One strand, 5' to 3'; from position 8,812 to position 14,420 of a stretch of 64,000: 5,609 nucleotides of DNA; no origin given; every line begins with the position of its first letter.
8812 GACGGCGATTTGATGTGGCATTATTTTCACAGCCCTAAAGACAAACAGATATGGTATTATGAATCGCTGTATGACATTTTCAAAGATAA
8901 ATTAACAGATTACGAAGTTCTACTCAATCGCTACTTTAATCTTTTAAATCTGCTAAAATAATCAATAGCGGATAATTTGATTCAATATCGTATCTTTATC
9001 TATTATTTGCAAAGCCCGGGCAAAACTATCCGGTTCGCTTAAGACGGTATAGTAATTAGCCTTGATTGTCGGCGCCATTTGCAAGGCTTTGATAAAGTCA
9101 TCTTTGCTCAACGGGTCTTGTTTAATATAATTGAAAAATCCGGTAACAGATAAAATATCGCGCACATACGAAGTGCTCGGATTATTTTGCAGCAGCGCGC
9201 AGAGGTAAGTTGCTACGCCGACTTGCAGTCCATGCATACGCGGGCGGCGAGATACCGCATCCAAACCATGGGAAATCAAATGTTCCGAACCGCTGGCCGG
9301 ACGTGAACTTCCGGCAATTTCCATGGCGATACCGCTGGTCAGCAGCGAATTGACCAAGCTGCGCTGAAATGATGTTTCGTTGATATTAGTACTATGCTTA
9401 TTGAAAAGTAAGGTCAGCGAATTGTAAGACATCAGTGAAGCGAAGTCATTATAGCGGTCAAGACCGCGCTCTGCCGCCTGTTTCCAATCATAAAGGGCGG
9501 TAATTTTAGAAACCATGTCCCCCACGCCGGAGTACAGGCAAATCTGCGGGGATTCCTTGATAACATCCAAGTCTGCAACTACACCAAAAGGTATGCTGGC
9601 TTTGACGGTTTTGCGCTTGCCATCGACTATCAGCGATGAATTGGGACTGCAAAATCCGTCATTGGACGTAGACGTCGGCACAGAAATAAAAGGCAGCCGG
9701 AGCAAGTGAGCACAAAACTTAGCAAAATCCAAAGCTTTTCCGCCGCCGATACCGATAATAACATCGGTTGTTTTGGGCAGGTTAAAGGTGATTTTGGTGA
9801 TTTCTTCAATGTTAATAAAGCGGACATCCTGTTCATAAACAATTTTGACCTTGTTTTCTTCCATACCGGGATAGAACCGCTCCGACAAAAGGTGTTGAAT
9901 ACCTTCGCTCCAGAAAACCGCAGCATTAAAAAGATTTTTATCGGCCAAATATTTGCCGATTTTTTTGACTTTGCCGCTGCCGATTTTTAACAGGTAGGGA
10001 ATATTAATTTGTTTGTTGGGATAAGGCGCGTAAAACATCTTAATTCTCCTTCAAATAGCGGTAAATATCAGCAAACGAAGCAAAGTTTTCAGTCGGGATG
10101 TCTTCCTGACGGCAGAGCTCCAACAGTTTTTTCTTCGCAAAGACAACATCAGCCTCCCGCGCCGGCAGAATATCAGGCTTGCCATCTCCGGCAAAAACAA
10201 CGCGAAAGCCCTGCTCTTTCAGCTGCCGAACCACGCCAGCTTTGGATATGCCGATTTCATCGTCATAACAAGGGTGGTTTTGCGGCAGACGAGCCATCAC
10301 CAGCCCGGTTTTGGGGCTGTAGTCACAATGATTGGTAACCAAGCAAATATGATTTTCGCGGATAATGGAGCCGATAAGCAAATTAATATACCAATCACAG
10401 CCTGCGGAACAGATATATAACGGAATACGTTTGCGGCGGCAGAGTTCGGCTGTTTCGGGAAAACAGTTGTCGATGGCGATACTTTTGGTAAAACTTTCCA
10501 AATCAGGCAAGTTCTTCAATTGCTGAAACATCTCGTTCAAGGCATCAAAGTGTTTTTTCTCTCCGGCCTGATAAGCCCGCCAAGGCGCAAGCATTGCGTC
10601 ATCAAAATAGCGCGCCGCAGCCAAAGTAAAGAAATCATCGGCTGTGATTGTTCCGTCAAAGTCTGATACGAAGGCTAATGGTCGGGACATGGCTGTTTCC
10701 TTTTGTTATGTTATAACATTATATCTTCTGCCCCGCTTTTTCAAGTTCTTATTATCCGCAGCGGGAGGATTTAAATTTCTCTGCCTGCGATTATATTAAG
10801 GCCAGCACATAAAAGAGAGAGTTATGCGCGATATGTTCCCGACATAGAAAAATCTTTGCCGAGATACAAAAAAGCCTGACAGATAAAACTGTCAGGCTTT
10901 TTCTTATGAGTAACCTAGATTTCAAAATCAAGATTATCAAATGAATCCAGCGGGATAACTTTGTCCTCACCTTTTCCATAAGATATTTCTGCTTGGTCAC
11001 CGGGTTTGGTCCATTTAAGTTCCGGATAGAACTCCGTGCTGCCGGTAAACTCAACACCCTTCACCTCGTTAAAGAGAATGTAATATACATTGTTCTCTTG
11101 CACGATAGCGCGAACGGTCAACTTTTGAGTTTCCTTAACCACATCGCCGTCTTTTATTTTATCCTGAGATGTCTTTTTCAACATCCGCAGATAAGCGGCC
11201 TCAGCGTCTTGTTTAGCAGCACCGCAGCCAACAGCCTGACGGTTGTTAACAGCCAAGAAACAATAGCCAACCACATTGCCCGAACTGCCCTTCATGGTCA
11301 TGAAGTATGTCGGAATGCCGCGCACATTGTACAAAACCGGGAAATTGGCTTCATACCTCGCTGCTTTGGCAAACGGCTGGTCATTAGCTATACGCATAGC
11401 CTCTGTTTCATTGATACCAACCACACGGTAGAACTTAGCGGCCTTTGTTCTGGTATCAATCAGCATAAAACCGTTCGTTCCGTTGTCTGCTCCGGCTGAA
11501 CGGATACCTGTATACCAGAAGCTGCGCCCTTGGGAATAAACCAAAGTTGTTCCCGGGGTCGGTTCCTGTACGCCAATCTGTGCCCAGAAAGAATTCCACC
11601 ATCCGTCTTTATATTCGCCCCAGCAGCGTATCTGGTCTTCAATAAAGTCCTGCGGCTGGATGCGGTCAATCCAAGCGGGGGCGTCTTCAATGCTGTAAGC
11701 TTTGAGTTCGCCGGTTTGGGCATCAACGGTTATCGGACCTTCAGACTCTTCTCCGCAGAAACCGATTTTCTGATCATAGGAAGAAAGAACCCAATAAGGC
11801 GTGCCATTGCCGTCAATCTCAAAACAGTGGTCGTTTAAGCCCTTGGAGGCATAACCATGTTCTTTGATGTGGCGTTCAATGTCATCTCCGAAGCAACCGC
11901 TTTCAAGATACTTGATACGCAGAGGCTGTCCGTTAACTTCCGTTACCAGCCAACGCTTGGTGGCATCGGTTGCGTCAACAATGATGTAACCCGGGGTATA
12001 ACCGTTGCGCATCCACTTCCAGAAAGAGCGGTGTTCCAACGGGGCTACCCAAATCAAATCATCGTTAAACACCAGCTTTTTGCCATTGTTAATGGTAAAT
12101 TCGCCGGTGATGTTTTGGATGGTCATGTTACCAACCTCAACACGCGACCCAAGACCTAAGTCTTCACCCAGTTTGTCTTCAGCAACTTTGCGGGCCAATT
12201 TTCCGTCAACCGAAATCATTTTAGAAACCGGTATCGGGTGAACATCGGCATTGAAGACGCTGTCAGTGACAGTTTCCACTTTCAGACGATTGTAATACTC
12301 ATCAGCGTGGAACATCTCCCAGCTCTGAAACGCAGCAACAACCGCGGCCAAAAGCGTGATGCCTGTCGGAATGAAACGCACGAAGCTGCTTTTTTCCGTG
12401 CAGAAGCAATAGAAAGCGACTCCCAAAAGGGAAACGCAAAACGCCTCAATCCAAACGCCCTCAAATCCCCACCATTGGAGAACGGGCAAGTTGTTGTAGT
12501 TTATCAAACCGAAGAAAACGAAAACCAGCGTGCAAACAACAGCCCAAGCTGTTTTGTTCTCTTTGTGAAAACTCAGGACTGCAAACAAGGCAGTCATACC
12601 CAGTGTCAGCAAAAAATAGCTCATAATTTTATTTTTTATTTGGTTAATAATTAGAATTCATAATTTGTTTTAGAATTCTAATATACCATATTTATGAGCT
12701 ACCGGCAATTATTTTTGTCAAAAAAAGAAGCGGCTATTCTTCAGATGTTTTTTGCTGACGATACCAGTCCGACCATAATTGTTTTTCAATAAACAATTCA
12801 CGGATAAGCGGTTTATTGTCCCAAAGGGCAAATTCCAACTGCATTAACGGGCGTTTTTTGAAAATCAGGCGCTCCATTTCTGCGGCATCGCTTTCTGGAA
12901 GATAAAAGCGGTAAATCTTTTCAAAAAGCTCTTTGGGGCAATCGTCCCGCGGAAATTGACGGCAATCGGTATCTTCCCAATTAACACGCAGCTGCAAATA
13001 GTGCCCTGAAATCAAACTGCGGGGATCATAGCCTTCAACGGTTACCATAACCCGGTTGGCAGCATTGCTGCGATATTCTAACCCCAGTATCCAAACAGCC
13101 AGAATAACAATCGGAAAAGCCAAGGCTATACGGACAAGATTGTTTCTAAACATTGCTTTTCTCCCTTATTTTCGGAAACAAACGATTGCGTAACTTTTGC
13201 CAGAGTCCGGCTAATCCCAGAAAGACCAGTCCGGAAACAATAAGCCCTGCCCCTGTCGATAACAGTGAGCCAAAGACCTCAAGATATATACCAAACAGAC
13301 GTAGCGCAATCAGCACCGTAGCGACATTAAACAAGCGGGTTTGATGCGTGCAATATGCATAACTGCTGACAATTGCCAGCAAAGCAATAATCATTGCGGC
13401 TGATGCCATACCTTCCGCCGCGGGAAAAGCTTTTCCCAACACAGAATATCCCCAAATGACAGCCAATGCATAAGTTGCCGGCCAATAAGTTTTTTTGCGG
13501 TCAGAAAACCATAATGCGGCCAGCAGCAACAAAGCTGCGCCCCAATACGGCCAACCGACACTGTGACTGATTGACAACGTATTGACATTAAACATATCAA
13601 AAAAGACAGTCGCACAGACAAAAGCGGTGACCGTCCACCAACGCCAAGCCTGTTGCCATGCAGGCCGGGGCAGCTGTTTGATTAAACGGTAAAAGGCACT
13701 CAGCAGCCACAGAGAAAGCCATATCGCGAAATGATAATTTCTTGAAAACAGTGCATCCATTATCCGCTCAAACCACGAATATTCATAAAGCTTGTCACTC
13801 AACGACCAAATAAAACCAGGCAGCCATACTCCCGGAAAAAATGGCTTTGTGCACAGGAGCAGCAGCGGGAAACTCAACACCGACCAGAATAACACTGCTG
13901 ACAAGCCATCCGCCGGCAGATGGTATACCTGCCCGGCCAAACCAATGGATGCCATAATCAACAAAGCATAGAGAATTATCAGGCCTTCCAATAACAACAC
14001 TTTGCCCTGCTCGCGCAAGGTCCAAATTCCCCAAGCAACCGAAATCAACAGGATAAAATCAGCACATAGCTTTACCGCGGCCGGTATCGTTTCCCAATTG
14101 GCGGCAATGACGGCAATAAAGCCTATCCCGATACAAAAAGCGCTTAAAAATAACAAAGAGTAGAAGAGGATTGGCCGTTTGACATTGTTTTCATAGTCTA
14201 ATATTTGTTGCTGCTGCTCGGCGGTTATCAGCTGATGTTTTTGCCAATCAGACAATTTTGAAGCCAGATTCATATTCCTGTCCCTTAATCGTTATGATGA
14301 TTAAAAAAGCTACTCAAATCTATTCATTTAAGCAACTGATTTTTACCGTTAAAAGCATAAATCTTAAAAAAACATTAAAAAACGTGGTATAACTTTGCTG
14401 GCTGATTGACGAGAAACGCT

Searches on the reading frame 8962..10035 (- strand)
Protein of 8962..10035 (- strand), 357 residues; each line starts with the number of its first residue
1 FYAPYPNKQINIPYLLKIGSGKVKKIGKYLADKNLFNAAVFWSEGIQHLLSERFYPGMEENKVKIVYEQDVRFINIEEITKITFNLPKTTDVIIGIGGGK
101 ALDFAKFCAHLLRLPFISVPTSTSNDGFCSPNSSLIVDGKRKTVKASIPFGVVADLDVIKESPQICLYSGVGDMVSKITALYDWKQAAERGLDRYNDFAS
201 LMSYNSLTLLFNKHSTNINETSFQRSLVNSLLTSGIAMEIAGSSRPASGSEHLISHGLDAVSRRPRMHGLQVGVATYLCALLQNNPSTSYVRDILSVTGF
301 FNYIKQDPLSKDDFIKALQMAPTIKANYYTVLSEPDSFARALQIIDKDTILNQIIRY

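Call 14: search_protein_families(library=ncbifam, proteins=[window:8962-10035:-], max_evalue=0.00001)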
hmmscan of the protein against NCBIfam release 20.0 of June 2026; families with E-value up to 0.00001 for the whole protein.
window:8962-10035:- (357 aa): 5 families
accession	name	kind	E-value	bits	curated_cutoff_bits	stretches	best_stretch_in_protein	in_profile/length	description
NF002022.0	PRK00843.1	equivalog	8.7e-71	238.7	413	1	8-336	6-334/350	NAD(P)-dependent glycerol-1-phosphate dehydrogenase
NF006941.0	PRK09423.1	subfamily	8.3e-20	70.9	336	1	13-287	8-290/367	glycerol dehydrogenase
NF047954.1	PrpdilGlycDhGldA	equivalog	8.7e-12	44.9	700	1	19-177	14-175/365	bifunctional L-1,2-propanediol dehydrogenase/glycerol dehydrogenase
NF053832.1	GlycoaldRedHalo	equivalog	9.8e-12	44.7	550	1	19-176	14-174/363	glycolaldehyde reductase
NF007880.0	PRK10586.1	equivalog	4.9e-08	32.3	429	1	24-177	23-177/362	oxidoreductase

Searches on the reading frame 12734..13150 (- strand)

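Call 14: search_protein_families(library=ncbifam, proteins=[window:12734-13150:-], max_evalue=0.00001)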
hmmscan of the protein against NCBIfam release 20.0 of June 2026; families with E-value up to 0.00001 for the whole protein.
window:12734-13150:- (138 aa): 0 families

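Call 47: search_protein_families(library=pfam, proteins=[window:12734-13150:-], max_evalue=0.001)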
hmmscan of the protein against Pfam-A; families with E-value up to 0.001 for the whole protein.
window:12734-13150:- (138 aa): 1 family
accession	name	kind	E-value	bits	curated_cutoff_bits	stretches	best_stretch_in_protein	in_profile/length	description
PF14345.11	GDYXXLXY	-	7.4e-08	32.7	27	1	14-60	2-48/153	GDYXXLXY protein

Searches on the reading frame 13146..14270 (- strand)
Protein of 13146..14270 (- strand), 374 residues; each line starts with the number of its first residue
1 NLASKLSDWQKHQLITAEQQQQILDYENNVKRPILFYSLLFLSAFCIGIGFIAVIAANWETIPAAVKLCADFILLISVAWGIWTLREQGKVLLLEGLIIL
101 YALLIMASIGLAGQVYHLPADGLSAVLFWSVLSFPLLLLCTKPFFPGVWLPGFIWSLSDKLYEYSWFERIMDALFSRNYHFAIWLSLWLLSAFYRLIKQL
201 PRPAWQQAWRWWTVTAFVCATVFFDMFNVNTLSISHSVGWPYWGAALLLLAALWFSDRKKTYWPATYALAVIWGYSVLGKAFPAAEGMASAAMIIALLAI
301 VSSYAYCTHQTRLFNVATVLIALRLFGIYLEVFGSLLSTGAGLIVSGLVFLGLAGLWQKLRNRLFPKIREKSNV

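Call 14: search_protein_families(library=ncbifam, proteins=[window:13146-14270:-], max_evalue=0.00001)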
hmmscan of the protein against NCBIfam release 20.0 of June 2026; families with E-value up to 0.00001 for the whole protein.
window:13146-14270:- (374 aa): 0 families

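Call 47: search_protein_families(library=pfam, proteins=[window:13146-14270:-], max_evalue=0.001)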
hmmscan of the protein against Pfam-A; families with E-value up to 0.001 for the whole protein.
window:13146-14270:- (374 aa): 1 family
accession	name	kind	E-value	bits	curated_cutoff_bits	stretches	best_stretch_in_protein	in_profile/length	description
PF09925.14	DUF2157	-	4.1e-30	104.8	32.4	1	8-141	2-141/146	Predicted membrane protein (DUF2157)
